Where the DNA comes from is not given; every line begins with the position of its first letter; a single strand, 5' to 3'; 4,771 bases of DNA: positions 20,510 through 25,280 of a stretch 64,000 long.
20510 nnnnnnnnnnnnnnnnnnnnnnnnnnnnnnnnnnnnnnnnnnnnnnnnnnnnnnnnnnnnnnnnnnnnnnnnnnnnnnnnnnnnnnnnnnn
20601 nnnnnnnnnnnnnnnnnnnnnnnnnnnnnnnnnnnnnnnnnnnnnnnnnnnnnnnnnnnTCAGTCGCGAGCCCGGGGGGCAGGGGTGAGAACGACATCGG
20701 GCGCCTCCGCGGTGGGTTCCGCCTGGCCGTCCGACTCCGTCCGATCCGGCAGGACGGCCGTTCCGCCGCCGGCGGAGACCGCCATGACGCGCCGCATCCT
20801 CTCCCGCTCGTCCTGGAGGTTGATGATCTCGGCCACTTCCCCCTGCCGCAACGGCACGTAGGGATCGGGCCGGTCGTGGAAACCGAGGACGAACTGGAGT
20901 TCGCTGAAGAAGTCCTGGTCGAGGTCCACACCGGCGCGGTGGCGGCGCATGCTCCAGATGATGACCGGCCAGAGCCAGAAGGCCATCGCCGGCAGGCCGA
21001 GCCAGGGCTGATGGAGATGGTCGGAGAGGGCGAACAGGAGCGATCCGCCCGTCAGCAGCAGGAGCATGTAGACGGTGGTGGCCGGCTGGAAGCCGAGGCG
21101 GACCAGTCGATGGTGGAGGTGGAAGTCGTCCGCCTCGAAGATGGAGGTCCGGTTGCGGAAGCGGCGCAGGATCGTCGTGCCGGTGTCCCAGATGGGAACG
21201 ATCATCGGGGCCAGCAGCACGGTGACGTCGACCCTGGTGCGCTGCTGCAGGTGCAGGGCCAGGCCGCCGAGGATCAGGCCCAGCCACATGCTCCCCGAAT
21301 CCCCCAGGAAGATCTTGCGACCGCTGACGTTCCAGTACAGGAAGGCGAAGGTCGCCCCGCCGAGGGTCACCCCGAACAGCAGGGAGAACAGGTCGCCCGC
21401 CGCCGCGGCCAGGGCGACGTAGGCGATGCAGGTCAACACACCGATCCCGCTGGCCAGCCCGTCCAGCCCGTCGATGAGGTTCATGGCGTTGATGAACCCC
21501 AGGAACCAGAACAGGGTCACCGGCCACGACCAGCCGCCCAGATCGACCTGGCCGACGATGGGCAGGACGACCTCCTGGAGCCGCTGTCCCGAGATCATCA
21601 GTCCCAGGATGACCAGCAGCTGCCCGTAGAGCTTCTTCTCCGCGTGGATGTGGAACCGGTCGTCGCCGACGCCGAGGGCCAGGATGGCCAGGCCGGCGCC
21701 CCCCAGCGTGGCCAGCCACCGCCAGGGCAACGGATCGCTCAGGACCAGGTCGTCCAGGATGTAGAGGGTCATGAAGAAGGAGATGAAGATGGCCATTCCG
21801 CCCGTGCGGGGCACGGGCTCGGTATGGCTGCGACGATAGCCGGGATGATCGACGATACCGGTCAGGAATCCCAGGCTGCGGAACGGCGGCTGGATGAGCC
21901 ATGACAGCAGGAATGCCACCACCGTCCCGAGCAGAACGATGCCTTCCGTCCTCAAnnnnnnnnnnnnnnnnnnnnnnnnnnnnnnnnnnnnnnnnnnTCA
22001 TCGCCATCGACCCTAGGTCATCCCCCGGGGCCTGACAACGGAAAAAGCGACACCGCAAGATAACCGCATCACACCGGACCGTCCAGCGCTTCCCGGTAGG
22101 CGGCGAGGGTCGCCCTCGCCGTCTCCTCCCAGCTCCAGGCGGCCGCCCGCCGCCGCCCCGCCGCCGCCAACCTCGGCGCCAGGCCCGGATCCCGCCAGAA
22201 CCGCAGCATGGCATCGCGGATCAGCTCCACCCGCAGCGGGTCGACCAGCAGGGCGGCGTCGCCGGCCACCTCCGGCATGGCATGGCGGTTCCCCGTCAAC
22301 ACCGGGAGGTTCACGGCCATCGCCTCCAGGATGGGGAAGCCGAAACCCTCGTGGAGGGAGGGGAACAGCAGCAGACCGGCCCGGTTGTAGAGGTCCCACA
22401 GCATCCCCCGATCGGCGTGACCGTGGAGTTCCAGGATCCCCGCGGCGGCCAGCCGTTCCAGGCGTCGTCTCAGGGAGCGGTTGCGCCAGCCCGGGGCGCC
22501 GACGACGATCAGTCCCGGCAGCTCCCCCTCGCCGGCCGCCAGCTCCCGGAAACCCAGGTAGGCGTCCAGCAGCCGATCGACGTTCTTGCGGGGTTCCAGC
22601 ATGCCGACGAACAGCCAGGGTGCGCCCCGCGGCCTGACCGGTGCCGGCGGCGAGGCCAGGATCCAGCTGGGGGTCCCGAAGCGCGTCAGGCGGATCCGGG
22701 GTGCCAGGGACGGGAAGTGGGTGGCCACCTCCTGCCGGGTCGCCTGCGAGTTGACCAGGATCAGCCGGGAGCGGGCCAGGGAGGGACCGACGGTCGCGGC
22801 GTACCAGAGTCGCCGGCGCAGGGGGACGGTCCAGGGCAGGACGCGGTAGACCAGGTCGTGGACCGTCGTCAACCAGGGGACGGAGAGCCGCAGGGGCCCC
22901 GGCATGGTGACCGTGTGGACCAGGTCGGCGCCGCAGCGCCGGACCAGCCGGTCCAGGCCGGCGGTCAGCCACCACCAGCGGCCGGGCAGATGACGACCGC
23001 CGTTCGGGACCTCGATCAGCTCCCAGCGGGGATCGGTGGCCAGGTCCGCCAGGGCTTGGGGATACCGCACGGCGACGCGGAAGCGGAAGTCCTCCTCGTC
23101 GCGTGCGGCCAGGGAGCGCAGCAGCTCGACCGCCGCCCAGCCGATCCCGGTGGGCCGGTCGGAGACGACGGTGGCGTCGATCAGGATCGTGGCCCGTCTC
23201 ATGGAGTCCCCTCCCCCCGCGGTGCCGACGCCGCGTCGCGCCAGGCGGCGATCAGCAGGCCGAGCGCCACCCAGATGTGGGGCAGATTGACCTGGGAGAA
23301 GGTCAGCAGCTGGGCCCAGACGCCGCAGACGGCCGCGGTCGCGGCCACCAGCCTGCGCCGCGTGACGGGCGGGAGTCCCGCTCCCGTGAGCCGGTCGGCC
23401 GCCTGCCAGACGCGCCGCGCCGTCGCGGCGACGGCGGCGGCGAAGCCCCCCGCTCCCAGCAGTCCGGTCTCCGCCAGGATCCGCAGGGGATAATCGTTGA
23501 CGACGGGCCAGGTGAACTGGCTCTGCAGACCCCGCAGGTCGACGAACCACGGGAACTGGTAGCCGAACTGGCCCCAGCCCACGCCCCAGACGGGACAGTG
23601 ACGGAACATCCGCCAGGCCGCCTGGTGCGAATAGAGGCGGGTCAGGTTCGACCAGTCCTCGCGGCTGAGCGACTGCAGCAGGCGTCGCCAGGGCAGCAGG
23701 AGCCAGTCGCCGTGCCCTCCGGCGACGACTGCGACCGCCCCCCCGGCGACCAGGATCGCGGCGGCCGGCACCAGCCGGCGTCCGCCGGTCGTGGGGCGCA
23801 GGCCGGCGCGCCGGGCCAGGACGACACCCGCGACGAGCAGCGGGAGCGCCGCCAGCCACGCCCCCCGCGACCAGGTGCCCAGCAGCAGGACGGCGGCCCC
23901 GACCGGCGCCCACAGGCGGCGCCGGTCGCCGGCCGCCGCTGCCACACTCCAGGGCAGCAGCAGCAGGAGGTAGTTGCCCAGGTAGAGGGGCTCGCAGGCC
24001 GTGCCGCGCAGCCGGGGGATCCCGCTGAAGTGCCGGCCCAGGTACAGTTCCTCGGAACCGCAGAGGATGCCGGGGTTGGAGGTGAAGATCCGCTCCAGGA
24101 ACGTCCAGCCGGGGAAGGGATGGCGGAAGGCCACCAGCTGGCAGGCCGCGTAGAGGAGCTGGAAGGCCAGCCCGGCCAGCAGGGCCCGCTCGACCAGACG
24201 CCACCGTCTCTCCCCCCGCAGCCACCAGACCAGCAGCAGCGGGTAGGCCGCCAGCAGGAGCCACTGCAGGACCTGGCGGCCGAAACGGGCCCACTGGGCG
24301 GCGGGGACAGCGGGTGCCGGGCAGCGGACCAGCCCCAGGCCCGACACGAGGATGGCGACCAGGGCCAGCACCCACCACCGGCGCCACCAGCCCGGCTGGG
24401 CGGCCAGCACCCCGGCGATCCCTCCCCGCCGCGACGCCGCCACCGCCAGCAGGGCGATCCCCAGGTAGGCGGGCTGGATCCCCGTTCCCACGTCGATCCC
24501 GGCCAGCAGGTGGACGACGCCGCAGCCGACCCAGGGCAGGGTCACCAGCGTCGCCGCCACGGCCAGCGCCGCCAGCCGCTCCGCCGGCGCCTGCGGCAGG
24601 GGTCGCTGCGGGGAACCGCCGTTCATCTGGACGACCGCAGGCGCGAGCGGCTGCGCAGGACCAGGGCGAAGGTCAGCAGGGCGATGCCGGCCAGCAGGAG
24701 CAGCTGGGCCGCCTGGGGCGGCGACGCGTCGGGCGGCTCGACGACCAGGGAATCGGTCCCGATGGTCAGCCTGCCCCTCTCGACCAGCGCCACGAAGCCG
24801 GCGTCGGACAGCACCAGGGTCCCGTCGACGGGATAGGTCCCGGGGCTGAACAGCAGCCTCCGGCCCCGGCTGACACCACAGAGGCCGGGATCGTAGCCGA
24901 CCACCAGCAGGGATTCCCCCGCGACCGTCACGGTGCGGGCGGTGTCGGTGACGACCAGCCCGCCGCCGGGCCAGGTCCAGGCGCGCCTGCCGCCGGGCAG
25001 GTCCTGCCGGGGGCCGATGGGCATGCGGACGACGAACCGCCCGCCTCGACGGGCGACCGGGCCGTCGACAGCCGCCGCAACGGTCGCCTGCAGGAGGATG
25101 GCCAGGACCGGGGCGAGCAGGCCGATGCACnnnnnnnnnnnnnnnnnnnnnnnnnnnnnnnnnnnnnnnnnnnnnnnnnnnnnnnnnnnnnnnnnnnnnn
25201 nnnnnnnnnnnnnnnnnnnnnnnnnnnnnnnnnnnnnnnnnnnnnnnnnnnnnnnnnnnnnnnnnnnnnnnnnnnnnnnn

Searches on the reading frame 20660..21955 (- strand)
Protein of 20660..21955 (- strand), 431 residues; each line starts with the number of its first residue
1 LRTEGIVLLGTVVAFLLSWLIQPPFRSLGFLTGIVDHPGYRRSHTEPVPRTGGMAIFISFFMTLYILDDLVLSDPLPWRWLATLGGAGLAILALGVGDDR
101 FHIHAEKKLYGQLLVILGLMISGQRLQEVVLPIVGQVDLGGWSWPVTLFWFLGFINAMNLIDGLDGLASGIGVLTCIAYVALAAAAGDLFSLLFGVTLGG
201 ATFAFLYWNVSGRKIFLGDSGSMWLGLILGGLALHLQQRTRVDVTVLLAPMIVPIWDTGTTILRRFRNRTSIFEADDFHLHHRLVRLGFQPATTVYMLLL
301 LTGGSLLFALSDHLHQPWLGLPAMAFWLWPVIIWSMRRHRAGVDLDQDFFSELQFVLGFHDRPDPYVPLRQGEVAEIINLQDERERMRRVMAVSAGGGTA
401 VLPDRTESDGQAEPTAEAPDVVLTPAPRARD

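Call 21: search_protein_families(library=pfam, proteins=[window:20660-21955:-])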
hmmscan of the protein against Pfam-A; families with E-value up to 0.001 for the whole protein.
window:20660-21955:- (431 aa): 1 family
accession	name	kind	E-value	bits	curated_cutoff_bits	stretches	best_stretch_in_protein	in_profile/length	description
PF00953.26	Glycos_transf_4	-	2.7e-33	115.7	27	1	86-235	6-158/160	Glycosyl transferase family 4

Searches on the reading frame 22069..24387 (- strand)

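Call 22: search_protein_families(library=pfam, proteins=[window:22069-24387:-])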
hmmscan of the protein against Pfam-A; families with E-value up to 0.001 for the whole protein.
window:22069-24387:- (772 aa): 5 families
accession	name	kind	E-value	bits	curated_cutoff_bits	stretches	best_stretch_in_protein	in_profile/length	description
PF00534.26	Glycos_transf_1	-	2.7e-20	73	26.4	1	592-746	19-171/172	Glycosyl transferases group 1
PF13692.12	Glyco_trans_1_4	-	1.3e-17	64.9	27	1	592-733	5-142/142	Glycosyl transferases group 1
PF20706.3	GT4-conflict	-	5.7e-14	52.3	26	1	530-701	150-313/385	Family 4 Glycosyltransferase in conflict systems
PF13439.12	Glyco_transf_4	-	1.6e-10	41.7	28.5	1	414-560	3-154/170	Glycosyltransferase Family 4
PF13524.12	Glyco_trans_1_2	-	8.6e-05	23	25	1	628-761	19-143/144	Glycosyl transferase-like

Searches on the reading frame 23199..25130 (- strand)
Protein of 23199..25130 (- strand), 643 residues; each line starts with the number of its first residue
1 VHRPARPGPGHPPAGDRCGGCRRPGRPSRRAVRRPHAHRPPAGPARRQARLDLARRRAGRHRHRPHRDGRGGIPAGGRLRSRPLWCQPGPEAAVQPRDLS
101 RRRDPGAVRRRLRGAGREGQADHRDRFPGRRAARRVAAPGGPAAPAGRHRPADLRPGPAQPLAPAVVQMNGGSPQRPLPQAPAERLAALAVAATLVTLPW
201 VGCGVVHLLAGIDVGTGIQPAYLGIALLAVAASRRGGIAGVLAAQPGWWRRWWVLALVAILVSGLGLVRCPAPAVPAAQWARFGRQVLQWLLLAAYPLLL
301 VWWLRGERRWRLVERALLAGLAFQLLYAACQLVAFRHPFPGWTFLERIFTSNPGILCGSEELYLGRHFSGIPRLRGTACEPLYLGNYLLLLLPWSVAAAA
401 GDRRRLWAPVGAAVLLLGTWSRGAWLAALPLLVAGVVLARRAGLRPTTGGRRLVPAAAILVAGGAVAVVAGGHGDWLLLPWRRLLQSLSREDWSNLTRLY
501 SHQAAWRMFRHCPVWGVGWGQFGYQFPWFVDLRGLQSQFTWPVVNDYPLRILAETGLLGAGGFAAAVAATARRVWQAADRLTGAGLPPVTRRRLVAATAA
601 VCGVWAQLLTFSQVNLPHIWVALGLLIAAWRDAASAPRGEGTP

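Call 21: search_protein_families(library=pfam, proteins=[window:23199-25130:-])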
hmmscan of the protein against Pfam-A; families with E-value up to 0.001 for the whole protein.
window:23199-25130:- (643 aa): 1 family
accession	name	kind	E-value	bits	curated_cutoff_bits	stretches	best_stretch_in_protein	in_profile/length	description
PF04932.20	Wzy_C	-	8.4e-10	39.1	31.7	1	410-563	4-148/149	O-Antigen ligase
